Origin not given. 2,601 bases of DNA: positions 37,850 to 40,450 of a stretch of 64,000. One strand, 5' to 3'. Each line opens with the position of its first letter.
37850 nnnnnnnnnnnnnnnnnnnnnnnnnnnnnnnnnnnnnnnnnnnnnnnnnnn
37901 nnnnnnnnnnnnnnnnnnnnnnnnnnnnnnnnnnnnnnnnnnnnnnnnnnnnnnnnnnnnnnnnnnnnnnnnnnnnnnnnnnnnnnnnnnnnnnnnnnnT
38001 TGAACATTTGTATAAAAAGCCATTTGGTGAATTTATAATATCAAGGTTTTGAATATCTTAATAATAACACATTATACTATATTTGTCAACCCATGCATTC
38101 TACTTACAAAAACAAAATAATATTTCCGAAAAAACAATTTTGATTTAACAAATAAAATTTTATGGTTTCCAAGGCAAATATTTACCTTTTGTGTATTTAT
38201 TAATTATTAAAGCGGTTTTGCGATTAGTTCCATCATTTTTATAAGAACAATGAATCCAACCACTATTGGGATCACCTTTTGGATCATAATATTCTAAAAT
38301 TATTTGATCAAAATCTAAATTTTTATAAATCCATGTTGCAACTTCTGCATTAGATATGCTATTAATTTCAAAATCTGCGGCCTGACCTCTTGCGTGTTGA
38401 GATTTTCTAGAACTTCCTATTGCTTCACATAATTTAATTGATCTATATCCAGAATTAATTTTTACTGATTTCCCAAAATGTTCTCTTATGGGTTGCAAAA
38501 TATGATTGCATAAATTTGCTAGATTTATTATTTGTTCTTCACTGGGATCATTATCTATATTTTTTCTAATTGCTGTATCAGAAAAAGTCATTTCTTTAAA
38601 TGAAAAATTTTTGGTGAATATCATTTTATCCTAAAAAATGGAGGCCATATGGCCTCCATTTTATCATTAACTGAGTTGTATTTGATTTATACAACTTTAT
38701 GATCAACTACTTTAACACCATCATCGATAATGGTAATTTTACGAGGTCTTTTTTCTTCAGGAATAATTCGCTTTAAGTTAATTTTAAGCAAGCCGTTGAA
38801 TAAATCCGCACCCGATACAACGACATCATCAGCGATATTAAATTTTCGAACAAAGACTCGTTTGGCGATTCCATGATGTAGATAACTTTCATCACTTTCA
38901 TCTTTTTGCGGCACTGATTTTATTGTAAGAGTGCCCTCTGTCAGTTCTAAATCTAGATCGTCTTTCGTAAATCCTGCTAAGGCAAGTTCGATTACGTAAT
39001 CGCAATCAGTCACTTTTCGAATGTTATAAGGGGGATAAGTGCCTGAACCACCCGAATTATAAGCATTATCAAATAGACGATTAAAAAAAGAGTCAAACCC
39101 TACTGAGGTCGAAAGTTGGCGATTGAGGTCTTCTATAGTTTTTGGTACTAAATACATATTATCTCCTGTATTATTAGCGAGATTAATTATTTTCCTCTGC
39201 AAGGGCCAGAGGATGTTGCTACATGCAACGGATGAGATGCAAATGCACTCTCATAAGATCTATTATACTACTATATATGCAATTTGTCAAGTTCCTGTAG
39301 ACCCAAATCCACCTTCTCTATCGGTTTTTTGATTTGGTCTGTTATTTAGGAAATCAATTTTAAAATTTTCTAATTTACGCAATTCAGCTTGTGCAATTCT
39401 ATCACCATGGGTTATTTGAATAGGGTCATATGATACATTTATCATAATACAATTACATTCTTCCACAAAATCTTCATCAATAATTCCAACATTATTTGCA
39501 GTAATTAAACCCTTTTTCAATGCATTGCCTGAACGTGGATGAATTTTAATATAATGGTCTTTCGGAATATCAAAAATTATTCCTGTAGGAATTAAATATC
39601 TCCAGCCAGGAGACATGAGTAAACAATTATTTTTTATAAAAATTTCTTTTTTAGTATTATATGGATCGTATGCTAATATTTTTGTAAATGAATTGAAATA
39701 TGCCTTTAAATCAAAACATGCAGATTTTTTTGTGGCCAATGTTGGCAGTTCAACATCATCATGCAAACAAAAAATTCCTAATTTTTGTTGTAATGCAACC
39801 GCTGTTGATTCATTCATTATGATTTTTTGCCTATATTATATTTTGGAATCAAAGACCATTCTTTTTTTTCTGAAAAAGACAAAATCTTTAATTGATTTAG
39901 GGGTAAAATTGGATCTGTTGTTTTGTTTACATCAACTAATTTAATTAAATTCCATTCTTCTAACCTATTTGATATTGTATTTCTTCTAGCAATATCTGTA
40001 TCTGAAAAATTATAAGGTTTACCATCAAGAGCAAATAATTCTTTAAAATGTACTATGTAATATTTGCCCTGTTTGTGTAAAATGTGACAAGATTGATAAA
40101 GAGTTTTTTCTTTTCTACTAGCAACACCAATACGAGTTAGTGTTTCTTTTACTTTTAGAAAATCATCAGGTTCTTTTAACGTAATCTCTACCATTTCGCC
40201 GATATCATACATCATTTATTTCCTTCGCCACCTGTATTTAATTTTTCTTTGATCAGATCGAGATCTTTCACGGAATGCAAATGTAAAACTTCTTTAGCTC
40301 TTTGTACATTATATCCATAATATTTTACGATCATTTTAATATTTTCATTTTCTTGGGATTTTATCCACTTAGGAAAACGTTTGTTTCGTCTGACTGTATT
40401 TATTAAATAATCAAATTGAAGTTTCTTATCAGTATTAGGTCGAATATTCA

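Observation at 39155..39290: ROSE-type RNA thermometer on a phage small heat-shock gene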

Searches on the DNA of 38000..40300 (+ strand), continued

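Call 58: build_rna_model(alignment_id=A6, structure=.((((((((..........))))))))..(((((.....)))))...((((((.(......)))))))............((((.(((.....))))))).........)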
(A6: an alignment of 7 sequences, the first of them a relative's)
Model R1 built from alignment A6 (7 sequences, 109 columns); structure: as given.
model positions 107; base pairs 27; branch points 3; effective number of sequences 0.83; information 0.591 bits per position. Calibrated on 0.2 Mb of random sequence (short: E-values are rough).
structure used (alignment columns):
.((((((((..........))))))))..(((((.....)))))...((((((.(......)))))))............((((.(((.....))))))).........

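Call 59: search_with_rna_model(model_id=R1, sources=[window, L001, L002, L004, L007, L008, L009, L011, L012, L014, L015, L017, L022, L023, L024, L025, L027, L039, L056, L057, L058, L059, L061, L062, L030, L035, L036, L037, L038, L047, L048, L049, L050, L051, L052, L040, L041, L044], max_evalue=1, make_alignment=true)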
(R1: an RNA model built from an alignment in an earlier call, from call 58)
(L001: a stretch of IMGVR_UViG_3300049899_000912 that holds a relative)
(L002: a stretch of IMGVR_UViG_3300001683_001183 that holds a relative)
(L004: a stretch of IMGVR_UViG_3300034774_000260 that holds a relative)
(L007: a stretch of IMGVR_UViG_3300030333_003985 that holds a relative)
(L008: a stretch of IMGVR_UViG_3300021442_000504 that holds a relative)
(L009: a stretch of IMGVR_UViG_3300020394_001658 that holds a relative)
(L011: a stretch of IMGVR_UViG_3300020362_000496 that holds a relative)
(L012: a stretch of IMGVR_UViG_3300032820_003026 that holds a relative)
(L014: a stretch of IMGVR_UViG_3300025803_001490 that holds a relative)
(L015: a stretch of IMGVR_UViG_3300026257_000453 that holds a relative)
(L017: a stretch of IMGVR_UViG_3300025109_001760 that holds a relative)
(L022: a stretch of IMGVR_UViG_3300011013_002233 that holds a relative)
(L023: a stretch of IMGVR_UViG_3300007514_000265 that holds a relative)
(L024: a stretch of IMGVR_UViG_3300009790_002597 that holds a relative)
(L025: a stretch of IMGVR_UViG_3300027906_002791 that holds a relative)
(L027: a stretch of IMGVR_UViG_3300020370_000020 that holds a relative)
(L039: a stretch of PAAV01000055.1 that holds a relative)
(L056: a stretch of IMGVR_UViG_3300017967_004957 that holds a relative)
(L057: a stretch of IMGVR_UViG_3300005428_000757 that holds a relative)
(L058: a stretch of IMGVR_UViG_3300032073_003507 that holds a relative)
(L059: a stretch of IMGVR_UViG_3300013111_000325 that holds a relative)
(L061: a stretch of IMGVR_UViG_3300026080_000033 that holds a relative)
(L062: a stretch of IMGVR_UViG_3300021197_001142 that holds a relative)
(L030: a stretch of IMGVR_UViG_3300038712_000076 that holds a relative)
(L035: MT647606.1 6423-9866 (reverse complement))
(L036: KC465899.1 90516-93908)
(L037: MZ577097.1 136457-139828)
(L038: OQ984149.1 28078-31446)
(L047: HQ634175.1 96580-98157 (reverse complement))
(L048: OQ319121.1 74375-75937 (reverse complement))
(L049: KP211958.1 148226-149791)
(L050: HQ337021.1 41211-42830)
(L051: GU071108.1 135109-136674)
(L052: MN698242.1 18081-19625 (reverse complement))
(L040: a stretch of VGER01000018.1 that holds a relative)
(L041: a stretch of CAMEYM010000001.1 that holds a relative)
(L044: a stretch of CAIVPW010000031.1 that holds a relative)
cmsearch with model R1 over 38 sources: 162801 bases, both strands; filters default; matches with E-value up to 1: 24.
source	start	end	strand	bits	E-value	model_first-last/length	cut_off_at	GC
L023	1400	1506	+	136.5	1.5e-25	1-107/107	no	0.31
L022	1401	1506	+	131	2e-24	1-107/107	no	0.31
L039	1398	1506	+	130.8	2.1e-24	1-107/107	no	0.31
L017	1400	1506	+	128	8e-24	1-107/107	no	0.31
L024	856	961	+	126.7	1.5e-23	1-107/107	no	0.33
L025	1401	1506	+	124.8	3.6e-23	1-107/107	no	0.34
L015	1399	1506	+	123.1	8.1e-23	1-107/107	no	0.33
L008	1407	1506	+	58.2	1.7e-09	1-107/107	no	0.39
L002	815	915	+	57.9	2e-09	1-107/107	no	0.39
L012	1406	1506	+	56.9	3.1e-09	1-107/107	no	0.39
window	39152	39255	-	56.7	3.5e-09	1-107/107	no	0.38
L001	1205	1305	+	56.4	4e-09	1-107/107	no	0.39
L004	1406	1506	+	55.8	5.2e-09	1-107/107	no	0.4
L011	1401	1506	+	53.1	1.9e-08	1-107/107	no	0.39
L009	1401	1506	+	47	3.3e-07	1-107/107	no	0.4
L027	1399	1506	+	45.8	5.8e-07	1-107/107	no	0.31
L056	295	397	+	40.6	6.9e-06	1-107/107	no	0.42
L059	267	374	+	33.8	0.00017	1-107/107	no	0.38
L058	269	375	+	33.5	0.0002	1-107/107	no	0.43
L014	1429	1506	+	30.4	0.00086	1-107/107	no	0.37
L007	867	944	+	27.6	0.0033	1-107/107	no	0.38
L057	267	374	+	26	0.0068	1-107/107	no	0.42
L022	1367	1468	-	21.3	0.062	1-107/107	no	0.29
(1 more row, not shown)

Alignment A7: 24 matches aligned to the model, 147 columns, each read 5' to 3' on its own strand. Consensus structure (alignment columns), stored with it:
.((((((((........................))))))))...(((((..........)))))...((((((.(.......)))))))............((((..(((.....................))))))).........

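Call 60: search_with_rna_model(model_id=R1, sources=[window, L001, L002, L004, L007, L008, L009, L011, L012, L014, L015, L017, L022, L023, L024, L025, L027, L039, L056, L057, L058, L059], max_evalue=0.01, make_alignment=true)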
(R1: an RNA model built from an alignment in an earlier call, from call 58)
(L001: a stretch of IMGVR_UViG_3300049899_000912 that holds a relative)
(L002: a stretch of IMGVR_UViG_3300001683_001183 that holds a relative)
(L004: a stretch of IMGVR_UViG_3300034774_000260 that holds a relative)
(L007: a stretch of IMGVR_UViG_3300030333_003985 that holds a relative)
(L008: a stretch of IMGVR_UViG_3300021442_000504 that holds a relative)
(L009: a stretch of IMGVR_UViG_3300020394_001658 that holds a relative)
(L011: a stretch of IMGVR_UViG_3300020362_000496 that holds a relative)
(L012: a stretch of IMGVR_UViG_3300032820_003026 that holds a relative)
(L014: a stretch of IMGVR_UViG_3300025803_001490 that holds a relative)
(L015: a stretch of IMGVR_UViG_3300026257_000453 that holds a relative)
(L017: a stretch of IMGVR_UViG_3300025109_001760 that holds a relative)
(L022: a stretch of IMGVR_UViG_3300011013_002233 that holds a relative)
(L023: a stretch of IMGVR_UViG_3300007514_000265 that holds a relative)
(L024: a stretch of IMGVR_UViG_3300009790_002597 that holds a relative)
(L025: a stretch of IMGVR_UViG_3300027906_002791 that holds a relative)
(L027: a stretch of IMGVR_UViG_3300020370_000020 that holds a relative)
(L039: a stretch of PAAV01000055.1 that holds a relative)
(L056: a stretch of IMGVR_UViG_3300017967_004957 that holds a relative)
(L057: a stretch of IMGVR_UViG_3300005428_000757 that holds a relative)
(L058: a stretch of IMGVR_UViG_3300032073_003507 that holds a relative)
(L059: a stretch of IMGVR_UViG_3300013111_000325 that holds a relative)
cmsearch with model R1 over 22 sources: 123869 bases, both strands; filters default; matches with E-value up to 0.01: 22.
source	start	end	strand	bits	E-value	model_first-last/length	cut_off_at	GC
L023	1400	1506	+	136.5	1.1e-25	1-107/107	no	0.31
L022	1401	1506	+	131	1.5e-24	1-107/107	no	0.31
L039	1398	1506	+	130.8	1.6e-24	1-107/107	no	0.31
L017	1400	1506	+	128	6.1e-24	1-107/107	no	0.31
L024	856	961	+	126.7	1.2e-23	1-107/107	no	0.33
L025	1401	1506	+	124.8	2.7e-23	1-107/107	no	0.34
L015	1399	1506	+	123.1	6.2e-23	1-107/107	no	0.33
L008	1407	1506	+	58.2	1.3e-09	1-107/107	no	0.39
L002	815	915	+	57.9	1.5e-09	1-107/107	no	0.39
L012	1406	1506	+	56.9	2.4e-09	1-107/107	no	0.39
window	39152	39255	-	56.7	2.7e-09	1-107/107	no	0.38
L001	1205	1305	+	56.4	3.1e-09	1-107/107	no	0.39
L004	1406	1506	+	55.8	3.9e-09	1-107/107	no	0.4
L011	1401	1506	+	53.1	1.4e-08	1-107/107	no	0.39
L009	1401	1506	+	47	2.5e-07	1-107/107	no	0.4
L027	1399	1506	+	45.8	4.4e-07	1-107/107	no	0.31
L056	295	397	+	40.6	5.2e-06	1-107/107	no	0.42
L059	267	374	+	33.8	0.00013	1-107/107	no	0.38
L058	269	375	+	33.5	0.00015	1-107/107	no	0.43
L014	1429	1506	+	30.4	0.00066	1-107/107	no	0.37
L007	867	944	+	27.6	0.0025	1-107/107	no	0.38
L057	267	374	+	26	0.0052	1-107/107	no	0.42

Alignment A8: 22 matches aligned to the model, 132 columns, each read 5' to 3' on its own strand. Consensus structure (alignment columns), stored with it:
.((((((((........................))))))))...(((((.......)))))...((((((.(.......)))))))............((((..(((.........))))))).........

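Call 81: build_rna_model(alignment_id=A10, structure=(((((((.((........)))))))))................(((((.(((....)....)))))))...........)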
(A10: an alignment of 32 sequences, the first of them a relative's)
Model R2 built from alignment A10 (32 sequences, 79 columns); structure: as given.
model positions 59; base pairs 17; branch points 1; effective number of sequences 32; information 0.878 bits per position. Calibrated on 0.2 Mb of random sequence (short: E-values are rough).
structure used (alignment columns):
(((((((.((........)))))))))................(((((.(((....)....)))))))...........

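Call 82: search_with_rna_model(model_id=R2, sources=[window, L001, L004, L007, L008, L009, L011, L015, L017, L024, L027, L039, L056, L057, L058, L059, L030, L038, L052, L040, L041, L042, L043, L044, L045, L046, L033, L133, L061, L062, L063, L066, L069, L074, L080, L087, L092, L114, L115], max_evalue=1, show_alignments=0)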
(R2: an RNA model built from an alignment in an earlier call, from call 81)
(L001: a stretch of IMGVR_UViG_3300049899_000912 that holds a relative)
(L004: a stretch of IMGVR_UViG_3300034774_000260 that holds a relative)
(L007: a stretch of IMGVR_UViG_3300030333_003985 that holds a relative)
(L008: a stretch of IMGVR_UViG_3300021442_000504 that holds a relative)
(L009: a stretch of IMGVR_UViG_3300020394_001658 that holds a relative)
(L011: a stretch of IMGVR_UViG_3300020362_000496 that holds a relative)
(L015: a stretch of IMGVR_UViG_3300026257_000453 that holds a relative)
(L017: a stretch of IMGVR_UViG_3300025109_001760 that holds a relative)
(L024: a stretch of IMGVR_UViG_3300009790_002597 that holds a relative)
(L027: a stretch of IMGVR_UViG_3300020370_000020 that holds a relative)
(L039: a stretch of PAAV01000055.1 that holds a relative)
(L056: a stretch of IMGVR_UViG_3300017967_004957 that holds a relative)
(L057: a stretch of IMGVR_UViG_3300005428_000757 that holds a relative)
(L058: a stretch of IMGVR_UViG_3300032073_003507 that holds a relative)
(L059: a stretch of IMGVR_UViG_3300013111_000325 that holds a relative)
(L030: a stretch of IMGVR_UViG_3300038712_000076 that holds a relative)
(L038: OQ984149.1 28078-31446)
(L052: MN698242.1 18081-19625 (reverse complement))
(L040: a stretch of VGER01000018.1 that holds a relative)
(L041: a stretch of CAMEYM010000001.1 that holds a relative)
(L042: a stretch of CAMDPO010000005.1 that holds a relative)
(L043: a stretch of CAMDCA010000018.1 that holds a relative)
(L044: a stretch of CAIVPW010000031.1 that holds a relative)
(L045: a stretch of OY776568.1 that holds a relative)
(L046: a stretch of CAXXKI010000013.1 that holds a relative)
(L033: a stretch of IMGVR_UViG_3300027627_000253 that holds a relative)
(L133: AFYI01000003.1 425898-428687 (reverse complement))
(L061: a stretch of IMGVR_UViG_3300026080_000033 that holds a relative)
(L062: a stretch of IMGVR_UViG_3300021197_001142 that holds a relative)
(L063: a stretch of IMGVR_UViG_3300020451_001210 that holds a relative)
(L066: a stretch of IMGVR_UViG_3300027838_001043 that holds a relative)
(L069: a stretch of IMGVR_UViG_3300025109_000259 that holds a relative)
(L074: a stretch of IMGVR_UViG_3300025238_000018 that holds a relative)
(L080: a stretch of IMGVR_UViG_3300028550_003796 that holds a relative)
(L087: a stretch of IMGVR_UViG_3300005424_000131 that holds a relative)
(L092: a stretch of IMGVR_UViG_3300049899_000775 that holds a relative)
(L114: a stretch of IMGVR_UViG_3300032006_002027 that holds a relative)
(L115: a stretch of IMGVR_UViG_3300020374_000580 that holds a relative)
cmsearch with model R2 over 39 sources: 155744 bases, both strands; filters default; matches with E-value up to 1: 27.
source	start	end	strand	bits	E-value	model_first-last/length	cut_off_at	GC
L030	1391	1449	+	40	8e-08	1-59/59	no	0.41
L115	292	349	+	32.8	5.7e-06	1-59/59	no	0.43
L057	317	374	+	29.6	4e-05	1-59/59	no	0.34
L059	317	374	+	29.6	4e-05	1-59/59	no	0.34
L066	309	375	+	29.5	4.2e-05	1-59/59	no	0.45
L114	337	384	+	29.1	5.4e-05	1-59/59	no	0.31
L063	307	375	+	28.1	0.0001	1-59/59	no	0.43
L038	1409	1469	+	25.7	0.00041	1-59/59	no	0.38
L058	318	374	+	25.7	0.00042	1-59/59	no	0.4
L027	1445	1505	+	25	0.0006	1-59/59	no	0.25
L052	503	558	+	23.9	0.0012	1-59/59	no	0.3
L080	288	335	+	22.8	0.0023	1-59/59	no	0.33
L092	350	373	+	22.8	0.0023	27-51/59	no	0.38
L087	353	376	+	22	0.0037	27-51/59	no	0.38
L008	1450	1505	+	20.9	0.0074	1-59/59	no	0.36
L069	310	376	+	19.1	0.021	1-59/59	no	0.39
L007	867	943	+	18.9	0.025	1-59/59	no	0.39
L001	1248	1305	+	16.7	0.087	1-59/59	no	0.36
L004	1449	1506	+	16.7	0.087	1-59/59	no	0.36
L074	348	366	+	16.3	0.11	32-50/59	no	0.47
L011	1474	1497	+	15.5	0.18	27-51/59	no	0.29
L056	340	394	+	14.8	0.28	1-59/59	no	0.4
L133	1136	1190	+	14.5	0.33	1-59/59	no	0.38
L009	1445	1505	+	14.5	0.34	1-59/59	no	0.38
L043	1423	1479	+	12.8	0.92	1-59/59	no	0.58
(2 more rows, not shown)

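Call 84: search_rna_families(source=L133, threshold=evalue, max_evalue=1, show_alignments=2)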
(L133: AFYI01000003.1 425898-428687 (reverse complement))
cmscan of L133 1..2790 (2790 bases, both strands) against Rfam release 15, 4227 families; matches with E-value up to 1: 3.
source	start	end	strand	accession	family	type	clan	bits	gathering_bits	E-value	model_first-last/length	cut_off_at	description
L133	599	672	+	RF01832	ROSE_2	Cis-reg; thermoregulator;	-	94.9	65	1.4e-21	1-73/73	no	Repression of heat shock gene expression (ROSE) element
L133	617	671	+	RF02523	ROSE_3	Cis-reg; thermoregulator;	-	23.9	43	0.052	1-69/69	no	Repression of heat shock gene expression (ROSE) element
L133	1090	1195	+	RF01832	ROSE_2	Cis-reg; thermoregulator;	-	22.5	65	0.12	1-73/73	no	Repression of heat shock gene expression (ROSE) element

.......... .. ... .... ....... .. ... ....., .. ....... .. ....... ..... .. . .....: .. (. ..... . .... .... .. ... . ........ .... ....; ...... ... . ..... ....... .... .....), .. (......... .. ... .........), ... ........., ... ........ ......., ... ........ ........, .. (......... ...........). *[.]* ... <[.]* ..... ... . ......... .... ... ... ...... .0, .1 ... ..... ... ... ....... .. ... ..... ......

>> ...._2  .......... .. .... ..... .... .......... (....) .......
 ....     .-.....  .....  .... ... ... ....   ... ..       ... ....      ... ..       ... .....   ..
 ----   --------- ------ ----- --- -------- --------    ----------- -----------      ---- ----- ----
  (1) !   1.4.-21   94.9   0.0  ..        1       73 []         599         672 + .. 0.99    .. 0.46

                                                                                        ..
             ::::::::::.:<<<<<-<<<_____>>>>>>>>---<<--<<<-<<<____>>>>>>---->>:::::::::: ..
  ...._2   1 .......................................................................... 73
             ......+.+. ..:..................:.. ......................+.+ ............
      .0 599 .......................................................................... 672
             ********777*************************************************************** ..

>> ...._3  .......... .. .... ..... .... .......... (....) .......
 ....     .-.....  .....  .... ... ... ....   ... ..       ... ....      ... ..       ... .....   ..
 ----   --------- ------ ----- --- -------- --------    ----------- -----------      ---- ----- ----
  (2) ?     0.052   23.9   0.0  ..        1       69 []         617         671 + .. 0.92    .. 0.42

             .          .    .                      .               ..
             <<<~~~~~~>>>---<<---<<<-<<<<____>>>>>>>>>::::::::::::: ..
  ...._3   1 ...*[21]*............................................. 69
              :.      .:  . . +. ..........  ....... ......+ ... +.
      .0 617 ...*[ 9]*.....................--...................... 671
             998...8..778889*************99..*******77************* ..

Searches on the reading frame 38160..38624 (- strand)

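Call 8: search_protein_families(library=pfam, proteins=[window:38160-38624:-])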
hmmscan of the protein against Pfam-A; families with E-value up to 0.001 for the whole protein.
window:38160-38624:- (154 aa): 1 family
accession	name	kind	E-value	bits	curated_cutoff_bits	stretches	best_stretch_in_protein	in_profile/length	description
PF08291.16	Peptidase_M15_3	-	2.2e-17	63.6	23.2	1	6-108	2-96/108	Peptidase M15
